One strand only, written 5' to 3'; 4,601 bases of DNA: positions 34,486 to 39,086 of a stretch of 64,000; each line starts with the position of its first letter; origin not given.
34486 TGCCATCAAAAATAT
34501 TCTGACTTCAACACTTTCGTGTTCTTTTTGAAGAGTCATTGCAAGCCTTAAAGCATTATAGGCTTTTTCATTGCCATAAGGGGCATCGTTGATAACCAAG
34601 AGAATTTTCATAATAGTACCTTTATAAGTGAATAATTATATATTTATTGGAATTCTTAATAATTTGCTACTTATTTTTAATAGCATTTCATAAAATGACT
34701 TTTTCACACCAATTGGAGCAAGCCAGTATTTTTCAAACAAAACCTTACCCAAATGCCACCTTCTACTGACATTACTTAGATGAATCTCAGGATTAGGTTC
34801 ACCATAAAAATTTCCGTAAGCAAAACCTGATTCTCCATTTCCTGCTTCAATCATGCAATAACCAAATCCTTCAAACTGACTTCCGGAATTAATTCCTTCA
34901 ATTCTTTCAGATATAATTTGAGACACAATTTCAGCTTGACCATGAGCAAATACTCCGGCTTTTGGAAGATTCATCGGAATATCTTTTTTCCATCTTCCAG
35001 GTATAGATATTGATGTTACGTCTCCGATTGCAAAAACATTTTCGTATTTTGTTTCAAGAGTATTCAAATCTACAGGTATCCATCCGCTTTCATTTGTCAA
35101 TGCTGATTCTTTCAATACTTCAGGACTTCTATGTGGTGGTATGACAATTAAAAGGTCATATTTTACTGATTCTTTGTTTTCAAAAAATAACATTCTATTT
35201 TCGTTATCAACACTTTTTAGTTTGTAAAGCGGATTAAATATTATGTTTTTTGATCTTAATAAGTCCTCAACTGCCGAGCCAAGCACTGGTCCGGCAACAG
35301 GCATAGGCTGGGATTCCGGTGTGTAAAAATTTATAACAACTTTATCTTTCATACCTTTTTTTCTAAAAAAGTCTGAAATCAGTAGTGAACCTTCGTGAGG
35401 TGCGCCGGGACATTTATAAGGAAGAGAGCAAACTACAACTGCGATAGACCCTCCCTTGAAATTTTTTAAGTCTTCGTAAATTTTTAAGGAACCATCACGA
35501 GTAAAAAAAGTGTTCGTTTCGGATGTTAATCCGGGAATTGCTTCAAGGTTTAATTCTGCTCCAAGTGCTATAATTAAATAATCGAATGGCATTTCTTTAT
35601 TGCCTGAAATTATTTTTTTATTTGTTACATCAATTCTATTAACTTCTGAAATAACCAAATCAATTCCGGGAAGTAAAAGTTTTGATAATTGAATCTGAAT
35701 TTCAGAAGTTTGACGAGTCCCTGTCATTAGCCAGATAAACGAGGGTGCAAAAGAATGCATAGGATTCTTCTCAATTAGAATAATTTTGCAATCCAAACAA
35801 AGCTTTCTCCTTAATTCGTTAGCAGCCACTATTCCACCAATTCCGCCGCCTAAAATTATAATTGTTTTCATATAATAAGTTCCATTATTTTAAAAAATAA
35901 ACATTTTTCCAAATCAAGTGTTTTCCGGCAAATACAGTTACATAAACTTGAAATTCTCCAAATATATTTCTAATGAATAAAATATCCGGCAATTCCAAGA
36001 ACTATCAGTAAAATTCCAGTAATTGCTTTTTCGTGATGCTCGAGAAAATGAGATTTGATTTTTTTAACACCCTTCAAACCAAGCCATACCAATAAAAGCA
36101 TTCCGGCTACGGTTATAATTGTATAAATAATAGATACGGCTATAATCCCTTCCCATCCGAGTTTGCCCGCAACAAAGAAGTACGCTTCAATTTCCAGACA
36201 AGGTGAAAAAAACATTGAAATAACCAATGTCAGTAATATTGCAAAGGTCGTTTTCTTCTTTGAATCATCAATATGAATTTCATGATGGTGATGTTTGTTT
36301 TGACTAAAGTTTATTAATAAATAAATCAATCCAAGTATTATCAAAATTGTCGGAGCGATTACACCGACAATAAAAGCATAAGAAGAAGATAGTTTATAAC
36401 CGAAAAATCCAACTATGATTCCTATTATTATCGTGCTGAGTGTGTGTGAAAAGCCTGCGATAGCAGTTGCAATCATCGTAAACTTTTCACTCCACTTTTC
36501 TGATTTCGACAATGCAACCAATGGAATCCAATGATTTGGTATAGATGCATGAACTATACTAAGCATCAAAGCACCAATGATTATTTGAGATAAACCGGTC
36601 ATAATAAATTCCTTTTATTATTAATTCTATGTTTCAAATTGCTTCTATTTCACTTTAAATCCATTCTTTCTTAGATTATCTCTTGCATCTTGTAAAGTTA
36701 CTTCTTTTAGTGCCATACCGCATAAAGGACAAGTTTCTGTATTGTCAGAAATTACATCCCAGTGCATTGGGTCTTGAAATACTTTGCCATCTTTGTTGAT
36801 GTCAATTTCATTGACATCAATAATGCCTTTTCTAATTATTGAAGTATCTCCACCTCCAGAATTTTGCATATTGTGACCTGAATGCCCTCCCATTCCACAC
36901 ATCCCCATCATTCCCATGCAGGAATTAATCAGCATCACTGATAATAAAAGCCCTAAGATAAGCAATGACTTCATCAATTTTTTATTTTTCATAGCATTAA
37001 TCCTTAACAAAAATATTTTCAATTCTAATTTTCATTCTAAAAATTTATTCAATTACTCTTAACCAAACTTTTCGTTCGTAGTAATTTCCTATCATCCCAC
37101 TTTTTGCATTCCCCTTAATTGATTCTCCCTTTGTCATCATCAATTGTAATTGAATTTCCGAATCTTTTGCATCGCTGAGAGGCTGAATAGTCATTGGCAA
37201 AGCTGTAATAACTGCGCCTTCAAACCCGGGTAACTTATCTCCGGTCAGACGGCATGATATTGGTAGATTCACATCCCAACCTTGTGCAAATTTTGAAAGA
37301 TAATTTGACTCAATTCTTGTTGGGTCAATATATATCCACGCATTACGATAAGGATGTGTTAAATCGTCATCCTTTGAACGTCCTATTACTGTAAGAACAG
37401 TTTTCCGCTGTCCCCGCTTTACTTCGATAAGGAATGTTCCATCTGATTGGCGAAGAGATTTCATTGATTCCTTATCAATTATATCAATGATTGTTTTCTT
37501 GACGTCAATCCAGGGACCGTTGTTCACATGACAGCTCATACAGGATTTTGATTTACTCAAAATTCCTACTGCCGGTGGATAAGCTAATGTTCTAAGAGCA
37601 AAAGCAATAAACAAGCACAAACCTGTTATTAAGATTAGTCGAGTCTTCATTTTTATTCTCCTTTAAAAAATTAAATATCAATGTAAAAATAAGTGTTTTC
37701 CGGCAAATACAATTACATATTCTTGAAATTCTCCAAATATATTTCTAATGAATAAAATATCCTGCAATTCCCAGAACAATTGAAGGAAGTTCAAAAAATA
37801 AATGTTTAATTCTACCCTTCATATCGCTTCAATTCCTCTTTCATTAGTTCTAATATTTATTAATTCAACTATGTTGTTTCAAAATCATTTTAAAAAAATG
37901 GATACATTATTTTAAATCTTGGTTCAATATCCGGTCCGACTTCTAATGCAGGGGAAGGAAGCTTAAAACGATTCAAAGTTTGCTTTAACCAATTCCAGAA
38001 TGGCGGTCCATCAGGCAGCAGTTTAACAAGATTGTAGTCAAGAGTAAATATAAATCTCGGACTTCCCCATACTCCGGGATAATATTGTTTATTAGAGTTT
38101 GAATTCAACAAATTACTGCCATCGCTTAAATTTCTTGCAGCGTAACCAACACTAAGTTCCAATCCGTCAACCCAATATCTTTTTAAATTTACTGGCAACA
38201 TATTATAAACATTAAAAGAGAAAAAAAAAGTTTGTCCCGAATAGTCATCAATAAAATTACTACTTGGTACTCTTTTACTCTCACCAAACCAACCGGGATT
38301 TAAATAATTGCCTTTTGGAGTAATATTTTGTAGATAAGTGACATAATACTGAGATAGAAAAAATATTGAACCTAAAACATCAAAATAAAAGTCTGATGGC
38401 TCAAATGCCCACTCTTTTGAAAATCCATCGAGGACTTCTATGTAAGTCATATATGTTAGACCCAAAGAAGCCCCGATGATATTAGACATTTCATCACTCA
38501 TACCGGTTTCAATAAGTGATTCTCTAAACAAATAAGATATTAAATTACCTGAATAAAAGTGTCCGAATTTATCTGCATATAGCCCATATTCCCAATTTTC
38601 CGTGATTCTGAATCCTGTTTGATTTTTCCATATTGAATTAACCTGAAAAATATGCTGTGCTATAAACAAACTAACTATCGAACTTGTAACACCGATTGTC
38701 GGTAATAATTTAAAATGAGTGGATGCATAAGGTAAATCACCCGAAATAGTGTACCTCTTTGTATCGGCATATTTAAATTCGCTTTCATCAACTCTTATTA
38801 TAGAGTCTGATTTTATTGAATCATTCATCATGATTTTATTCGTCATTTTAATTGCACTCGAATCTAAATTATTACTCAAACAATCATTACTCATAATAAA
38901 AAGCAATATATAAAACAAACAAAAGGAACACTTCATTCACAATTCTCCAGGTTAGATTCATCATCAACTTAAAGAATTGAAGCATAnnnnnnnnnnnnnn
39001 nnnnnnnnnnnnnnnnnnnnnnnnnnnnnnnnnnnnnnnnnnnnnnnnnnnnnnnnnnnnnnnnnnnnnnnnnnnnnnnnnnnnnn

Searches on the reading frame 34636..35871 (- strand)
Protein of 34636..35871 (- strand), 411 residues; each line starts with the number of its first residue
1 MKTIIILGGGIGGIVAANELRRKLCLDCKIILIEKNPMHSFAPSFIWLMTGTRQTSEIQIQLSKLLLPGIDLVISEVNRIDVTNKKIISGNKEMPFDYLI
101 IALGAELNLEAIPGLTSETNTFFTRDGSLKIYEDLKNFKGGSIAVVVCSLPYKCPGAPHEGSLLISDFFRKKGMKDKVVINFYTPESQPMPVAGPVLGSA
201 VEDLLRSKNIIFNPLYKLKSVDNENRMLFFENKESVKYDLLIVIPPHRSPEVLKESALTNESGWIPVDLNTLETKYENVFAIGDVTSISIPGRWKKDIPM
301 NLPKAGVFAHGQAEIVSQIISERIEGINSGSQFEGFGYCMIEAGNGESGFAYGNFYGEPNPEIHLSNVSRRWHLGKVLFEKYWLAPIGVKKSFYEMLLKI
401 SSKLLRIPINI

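Call 7: search_protein_families(library=pfam, proteins=[window:34636-35871:-], max_evalue=0.001)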
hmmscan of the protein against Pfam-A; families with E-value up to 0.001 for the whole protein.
window:34636-35871:- (411 aa): 3 families
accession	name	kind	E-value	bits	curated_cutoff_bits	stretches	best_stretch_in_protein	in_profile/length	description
PF07992.20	Pyr_redox_2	-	4.3e-23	82.6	26.1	1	3-304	2-286/291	Pyridine nucleotide-disulphide oxidoreductase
PF21706.3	FCSD_central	-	1.8e-06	28.5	27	1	139-245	13-116/116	Sulfide dehydrogenase [flavocytochrome c] flavoprotein chain, central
PF13450.12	NAD_binding_8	-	0.00037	21.2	21.9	1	6-37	1-29/68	NAD(P)-binding Rossmann-like domain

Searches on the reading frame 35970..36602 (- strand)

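Call 7: search_protein_families(library=pfam, proteins=[window:35970-36602:-], max_evalue=0.001)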
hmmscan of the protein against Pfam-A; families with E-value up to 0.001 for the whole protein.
window:35970-36602:- (210 aa): 1 family
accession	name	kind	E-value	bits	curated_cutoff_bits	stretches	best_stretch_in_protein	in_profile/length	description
PF07690.21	MFS_1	-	4.3e-06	26.3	33.4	1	36-208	112-286/347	Major Facilitator Superfamily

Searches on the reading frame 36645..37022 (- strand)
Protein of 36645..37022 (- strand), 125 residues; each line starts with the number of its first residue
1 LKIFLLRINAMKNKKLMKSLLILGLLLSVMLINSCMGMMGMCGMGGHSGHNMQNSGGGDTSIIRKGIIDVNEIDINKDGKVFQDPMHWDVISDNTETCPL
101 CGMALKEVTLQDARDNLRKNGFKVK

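Call 7: search_protein_families(library=pfam, proteins=[window:36645-37022:-], max_evalue=0.001)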
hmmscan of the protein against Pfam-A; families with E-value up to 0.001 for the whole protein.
window:36645-37022:- (125 aa): 1 family
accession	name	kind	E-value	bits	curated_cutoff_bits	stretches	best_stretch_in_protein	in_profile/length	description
PF19335.5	HMBD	-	3.2e-08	33.8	23.6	1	81-108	1-28/28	Heavy metal binding domain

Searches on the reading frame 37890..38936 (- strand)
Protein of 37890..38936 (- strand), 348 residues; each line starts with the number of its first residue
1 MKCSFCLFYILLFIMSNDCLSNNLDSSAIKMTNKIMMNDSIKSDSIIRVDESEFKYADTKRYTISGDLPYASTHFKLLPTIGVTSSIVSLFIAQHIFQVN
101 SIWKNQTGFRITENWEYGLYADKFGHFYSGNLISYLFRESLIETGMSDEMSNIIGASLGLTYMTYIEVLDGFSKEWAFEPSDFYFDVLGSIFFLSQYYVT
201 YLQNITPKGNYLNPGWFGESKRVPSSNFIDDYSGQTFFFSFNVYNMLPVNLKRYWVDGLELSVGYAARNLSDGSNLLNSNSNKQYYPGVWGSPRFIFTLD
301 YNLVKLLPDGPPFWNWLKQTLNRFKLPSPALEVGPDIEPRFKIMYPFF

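Call 8: search_protein_families(library=pfam, proteins=[window:37890-38936:-], max_evalue=0.001)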
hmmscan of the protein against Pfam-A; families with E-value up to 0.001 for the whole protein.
window:37890-38936:- (348 aa): 1 family
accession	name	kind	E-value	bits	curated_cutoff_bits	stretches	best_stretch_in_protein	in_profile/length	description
PF10043.14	DUF2279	-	2.4e-07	31.8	28.6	1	119-191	12-84/91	Predicted periplasmic lipoprotein (DUF2279)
